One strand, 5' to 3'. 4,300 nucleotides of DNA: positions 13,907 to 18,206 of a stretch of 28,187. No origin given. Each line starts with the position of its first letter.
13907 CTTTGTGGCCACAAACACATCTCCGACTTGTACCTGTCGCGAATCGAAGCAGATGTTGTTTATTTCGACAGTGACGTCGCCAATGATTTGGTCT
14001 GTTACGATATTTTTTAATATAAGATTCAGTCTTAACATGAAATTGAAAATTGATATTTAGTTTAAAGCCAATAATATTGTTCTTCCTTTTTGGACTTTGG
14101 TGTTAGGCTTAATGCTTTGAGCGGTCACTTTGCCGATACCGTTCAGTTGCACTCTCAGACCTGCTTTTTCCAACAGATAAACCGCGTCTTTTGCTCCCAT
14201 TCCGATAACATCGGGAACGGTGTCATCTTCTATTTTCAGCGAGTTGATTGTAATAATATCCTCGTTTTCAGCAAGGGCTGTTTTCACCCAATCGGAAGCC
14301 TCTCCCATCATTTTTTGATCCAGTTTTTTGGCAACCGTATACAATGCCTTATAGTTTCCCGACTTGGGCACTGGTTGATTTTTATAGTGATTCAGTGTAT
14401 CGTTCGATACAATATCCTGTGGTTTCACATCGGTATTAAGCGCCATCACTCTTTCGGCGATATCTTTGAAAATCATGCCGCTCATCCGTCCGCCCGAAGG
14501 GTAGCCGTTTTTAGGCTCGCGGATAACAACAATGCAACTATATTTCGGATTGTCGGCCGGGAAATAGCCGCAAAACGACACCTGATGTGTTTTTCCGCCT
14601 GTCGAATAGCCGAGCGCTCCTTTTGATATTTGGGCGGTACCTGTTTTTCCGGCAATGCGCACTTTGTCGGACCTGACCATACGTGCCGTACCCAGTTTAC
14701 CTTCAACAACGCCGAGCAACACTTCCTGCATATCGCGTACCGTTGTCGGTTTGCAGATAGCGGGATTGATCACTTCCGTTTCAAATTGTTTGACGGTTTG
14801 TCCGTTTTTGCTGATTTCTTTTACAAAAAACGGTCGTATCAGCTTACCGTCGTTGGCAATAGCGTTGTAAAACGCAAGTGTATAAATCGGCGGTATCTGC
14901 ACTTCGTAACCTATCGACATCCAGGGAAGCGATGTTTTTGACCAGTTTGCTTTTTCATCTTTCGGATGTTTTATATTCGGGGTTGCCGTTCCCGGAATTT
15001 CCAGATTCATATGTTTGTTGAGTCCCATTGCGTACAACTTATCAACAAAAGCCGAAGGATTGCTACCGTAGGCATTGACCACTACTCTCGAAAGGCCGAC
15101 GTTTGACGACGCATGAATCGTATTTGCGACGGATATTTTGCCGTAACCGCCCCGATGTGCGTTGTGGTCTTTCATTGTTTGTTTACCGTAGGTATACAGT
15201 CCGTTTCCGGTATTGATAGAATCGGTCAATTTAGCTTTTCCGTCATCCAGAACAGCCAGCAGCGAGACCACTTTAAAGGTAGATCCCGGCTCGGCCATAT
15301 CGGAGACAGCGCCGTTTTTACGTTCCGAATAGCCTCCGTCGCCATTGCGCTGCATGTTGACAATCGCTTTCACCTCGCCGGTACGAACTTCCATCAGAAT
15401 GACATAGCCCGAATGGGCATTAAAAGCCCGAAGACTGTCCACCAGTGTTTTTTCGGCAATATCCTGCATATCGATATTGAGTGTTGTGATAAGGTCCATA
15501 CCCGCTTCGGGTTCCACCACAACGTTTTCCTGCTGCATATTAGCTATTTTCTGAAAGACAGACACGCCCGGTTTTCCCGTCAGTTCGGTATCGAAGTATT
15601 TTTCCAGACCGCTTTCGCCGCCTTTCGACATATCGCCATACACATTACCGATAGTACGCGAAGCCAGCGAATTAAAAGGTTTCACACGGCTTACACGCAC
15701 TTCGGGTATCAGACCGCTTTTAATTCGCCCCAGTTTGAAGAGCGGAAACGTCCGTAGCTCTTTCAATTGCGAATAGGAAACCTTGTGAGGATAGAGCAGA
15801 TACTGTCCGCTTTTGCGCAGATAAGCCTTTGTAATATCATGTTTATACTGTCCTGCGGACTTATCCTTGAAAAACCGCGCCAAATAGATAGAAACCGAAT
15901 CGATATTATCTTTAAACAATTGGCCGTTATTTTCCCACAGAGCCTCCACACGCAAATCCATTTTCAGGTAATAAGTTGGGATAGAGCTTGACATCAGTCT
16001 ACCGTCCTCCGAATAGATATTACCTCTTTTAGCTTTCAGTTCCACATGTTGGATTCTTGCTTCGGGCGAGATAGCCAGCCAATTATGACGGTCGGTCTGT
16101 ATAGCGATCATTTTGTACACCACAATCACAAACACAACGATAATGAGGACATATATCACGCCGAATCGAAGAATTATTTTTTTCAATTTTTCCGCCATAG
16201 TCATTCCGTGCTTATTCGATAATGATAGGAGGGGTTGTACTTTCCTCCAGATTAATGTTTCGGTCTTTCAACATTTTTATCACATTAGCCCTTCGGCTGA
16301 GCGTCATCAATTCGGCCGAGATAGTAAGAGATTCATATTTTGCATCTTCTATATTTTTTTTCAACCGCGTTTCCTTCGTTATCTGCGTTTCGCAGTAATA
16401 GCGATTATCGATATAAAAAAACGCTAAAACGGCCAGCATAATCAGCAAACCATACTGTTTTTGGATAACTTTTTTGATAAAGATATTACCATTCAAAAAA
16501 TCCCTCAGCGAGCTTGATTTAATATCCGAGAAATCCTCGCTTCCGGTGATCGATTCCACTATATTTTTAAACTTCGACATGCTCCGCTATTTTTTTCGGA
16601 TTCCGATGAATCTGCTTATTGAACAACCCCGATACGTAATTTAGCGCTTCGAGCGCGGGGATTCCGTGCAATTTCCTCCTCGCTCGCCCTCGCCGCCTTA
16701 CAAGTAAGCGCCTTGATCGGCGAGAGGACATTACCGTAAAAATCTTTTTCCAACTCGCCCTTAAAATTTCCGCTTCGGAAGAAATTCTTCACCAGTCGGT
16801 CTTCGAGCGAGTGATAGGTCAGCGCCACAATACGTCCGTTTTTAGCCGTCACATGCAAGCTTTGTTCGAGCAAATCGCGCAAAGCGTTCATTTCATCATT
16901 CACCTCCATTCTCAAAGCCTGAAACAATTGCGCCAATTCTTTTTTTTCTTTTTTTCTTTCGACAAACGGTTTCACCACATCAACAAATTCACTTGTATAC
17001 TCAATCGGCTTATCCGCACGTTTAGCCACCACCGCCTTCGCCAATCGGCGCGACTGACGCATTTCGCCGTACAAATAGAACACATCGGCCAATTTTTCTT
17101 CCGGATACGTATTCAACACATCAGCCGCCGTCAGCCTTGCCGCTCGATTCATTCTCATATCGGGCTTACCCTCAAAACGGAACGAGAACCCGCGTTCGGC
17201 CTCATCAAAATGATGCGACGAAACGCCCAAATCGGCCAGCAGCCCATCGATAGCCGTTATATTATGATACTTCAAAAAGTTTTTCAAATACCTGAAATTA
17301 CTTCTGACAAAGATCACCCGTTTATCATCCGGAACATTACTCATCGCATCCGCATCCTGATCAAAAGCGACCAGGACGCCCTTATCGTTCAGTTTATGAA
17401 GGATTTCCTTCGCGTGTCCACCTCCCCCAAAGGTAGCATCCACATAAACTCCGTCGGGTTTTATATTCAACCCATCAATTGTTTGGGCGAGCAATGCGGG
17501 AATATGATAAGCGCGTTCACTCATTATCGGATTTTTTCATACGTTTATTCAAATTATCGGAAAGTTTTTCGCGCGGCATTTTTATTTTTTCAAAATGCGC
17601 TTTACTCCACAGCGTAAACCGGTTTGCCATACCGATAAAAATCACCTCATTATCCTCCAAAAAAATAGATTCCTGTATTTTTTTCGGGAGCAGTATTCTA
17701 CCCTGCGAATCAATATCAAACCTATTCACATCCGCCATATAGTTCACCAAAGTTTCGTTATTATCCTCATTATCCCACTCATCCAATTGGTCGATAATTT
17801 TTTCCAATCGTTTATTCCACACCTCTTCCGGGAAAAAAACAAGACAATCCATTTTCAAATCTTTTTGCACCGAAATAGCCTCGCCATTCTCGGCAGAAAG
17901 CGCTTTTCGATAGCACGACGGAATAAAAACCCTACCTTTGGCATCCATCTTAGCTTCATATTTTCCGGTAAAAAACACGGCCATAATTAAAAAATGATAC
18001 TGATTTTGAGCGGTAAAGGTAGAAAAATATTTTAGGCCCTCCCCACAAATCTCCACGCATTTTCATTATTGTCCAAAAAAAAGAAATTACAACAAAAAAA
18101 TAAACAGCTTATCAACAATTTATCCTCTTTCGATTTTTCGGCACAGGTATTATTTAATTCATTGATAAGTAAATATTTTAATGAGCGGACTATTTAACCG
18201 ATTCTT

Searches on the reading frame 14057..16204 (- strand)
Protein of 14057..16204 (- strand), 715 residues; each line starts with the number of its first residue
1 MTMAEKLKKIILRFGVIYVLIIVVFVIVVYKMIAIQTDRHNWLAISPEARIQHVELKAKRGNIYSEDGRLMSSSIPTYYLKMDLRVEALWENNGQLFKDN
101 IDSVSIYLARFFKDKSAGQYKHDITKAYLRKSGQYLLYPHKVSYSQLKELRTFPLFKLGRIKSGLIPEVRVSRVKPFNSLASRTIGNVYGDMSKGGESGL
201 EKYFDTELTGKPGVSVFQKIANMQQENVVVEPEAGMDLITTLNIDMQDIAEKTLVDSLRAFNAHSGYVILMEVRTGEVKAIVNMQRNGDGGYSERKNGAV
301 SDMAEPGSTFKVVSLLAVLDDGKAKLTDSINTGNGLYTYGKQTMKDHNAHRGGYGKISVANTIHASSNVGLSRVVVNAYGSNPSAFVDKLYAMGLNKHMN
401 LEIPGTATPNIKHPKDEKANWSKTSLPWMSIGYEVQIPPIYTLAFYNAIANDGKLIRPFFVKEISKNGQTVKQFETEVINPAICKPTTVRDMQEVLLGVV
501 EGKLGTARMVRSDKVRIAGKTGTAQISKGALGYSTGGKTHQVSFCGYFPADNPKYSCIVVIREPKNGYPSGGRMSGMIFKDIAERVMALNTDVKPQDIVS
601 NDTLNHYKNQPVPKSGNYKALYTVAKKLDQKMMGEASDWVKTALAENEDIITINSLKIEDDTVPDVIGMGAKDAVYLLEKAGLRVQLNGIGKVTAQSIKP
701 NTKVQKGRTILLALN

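Call 5: search_protein_families(library=pfam, proteins=[window:14057-16204:-])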
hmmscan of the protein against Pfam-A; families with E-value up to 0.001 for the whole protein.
window:14057-16204:- (715 aa): 3 families
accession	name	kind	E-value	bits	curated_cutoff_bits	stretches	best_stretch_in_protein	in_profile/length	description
PF00905.27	Transpeptidase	-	3.9e-49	167.9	22.1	1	266-583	1-298/299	Penicillin binding protein transpeptidase domain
PF03793.24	PASTA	-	1.2e-12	48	23.2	1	662-712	2-60/64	PASTA domain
PF03717.20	PBP_dimer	-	4.9e-10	40.5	24.4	1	56-219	2-169/180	Penicillin-binding Protein dimerisation domain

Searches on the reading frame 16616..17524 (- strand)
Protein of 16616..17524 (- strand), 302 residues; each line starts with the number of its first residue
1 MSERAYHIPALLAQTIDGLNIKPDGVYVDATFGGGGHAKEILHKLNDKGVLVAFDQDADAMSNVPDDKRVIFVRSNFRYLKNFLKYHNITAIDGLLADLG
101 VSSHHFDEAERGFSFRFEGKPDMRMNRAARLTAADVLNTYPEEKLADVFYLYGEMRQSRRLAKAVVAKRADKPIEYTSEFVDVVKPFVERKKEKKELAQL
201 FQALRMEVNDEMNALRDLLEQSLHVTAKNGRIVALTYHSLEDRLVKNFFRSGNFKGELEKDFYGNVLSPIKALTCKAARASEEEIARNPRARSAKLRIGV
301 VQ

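Call 5: search_protein_families(library=pfam, proteins=[window:16616-17524:-])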
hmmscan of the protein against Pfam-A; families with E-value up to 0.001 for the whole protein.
window:16616-17524:- (302 aa): 1 family
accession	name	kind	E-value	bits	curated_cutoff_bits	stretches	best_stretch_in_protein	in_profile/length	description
PF01795.25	Methyltransf_5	-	1.2e-92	311.1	27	1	6-298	3-305/309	MraW methylase family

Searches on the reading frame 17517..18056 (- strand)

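Call 5: search_protein_families(library=pfam, proteins=[window:17517-18056:-])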
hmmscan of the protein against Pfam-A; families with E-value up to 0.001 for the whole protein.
window:17517-18056:- (179 aa): 1 family
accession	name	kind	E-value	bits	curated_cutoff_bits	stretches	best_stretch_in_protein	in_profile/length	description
PF02381.23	MraZ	-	7.1e-20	71.2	23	2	113-172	8-67/72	MraZ protein, putative antitoxin-like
